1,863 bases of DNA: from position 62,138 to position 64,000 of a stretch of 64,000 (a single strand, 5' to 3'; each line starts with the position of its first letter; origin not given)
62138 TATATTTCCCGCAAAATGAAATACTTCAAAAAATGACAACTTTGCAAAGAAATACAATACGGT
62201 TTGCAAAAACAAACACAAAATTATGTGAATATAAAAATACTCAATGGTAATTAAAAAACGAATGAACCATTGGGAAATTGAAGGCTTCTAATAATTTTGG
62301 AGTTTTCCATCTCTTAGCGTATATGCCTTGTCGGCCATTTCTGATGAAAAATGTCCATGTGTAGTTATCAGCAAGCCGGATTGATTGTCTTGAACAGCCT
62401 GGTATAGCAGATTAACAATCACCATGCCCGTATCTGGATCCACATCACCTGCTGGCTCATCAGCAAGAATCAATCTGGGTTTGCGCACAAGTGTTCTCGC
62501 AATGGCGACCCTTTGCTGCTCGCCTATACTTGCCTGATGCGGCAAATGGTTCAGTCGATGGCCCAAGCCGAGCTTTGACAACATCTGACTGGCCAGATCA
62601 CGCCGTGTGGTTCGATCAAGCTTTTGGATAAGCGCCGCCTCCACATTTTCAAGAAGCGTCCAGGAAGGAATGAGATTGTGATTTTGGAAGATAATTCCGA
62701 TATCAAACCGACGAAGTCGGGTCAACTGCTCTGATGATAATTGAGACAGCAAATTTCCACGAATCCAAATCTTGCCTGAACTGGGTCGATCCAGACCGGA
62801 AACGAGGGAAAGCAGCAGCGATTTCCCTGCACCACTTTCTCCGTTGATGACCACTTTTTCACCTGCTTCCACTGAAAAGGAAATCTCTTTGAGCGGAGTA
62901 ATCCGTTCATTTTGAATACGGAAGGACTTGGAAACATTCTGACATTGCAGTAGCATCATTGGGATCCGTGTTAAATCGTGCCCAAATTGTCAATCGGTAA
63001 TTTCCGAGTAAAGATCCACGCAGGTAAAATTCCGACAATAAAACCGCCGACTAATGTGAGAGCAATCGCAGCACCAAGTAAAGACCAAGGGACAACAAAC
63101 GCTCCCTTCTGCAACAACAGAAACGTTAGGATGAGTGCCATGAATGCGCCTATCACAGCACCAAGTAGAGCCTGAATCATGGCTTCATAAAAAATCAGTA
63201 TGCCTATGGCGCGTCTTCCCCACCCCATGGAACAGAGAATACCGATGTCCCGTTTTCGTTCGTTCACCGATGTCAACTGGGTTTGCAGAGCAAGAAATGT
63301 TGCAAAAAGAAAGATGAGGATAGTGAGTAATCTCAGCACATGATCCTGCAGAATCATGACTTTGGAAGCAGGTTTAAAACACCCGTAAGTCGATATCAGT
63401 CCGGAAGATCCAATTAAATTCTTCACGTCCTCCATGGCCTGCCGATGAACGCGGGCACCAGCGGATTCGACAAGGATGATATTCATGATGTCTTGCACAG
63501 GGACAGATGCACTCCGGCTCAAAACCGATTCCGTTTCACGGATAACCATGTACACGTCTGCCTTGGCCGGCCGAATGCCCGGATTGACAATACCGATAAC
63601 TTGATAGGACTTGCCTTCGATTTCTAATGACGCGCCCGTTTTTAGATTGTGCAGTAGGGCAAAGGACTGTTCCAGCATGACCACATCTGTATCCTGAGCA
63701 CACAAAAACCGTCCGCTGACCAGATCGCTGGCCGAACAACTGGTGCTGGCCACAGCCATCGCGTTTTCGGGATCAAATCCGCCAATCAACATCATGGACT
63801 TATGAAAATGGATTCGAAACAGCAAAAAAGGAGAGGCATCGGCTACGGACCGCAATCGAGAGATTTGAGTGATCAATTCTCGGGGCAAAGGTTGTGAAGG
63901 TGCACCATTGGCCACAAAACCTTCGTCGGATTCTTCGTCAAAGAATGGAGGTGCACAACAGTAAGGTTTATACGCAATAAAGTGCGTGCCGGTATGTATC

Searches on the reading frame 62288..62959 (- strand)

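Call 48: search_protein_families(library=pfam, proteins=[window:62288-62959:-], max_evalue=0.0001)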
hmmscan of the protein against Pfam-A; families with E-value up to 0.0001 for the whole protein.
window:62288-62959:- (223 aa): 1 family
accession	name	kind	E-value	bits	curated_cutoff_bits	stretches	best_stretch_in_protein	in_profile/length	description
PF00005.33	ABC_tran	-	1.8e-32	113.3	25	1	23-170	1-136/137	ABC transporter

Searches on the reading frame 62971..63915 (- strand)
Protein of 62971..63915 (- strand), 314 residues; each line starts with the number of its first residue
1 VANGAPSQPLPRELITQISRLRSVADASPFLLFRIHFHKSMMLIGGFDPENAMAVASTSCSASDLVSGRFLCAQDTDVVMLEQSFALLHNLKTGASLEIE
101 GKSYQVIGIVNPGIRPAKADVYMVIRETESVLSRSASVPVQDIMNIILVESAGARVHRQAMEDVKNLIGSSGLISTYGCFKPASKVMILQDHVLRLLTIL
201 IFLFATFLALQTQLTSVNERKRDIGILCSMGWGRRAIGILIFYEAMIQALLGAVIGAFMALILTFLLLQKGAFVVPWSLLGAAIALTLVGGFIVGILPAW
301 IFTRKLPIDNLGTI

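Call 48: search_protein_families(library=pfam, proteins=[window:62971-63915:-], max_evalue=0.0001)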
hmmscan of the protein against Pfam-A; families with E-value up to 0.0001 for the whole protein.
window:62971-63915:- (314 aa): 2 families
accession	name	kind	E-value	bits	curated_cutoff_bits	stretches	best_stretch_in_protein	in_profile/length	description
PF02687.27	FtsX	-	3.8e-14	53.2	25.5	1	197-305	3-114/120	FtsX-like permease C-terminal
PF12704.14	MacB_PCD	-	5.7e-05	23.9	27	1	7-132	51-180/207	MacB-like periplasmic core domain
